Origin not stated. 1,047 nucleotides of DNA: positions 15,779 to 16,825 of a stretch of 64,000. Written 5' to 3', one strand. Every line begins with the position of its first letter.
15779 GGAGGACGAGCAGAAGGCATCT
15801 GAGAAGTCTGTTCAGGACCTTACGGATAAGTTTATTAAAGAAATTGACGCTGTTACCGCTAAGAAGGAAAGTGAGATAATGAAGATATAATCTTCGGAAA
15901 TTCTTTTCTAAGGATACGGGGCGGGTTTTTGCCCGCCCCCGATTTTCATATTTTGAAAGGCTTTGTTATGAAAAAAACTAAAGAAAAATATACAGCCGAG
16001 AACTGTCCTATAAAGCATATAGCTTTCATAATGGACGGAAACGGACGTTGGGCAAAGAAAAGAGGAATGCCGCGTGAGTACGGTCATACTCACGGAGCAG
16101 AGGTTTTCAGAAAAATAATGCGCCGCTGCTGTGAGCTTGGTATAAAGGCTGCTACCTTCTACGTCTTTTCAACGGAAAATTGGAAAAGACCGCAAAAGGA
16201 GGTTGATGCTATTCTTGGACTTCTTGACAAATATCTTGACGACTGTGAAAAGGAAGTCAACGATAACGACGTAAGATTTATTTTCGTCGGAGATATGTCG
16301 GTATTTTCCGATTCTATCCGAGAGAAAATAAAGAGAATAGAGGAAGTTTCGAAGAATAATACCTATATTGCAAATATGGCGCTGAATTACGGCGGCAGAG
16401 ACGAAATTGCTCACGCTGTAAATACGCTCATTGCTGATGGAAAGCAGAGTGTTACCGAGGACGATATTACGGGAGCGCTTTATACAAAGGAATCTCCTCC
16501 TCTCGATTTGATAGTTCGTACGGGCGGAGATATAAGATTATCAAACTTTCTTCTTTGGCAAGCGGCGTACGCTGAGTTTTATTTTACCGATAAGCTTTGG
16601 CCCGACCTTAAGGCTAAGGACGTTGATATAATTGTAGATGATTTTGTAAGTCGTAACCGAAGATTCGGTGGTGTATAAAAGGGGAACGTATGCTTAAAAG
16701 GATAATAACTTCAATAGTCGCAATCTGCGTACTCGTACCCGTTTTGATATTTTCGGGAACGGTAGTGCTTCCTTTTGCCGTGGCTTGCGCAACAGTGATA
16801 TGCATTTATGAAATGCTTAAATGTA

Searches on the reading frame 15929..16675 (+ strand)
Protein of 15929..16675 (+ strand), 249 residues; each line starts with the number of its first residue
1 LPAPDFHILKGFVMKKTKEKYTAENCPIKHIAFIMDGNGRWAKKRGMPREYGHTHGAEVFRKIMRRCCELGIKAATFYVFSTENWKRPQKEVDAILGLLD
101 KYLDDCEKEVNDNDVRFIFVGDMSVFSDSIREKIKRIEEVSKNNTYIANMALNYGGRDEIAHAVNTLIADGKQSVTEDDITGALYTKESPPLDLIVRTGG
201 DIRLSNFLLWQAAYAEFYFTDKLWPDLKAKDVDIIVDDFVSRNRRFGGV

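Call 27: find_related_loci(query=window:15929-16675:+, collection=metagenome_contigs, flank=10000)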
Query window:15929-16675:+ (249 aa) in metagenome_contigs; peptide patterns used: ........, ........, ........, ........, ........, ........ (x = any residue, [..] = any of these).
174 stretches matched a pattern; 79 encode a relative of the query (tblastn E <= 1e-3); 79 distinct loci.
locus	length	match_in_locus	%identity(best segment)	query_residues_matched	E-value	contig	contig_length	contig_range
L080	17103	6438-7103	56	28-249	3e-85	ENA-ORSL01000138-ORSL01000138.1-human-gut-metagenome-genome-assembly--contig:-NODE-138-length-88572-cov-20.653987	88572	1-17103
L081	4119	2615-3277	53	29-249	4e-77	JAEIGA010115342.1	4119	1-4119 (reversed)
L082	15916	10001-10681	46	28-249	6e-68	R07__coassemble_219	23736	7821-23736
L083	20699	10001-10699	44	22-249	7e-67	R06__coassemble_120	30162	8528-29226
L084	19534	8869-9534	46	29-249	2e-66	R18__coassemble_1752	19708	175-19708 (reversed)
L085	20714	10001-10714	45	18-249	4e-66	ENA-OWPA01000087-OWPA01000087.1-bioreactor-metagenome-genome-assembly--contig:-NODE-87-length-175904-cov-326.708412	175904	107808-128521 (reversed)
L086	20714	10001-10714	45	18-249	4e-66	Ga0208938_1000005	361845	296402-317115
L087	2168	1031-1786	44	5-248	3e-67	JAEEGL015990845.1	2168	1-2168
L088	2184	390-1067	46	30-248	1e-66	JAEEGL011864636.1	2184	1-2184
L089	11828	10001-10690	46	24-247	1e-64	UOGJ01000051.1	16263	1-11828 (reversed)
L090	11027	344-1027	46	29-249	2e-64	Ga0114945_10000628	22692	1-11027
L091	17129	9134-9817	46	29-249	2e-64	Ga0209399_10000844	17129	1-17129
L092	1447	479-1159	47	25-248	4e-67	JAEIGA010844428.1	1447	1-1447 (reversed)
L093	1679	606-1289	48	30-248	1e-66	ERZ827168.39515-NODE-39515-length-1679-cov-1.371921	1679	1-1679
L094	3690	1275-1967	45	25-249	6e-63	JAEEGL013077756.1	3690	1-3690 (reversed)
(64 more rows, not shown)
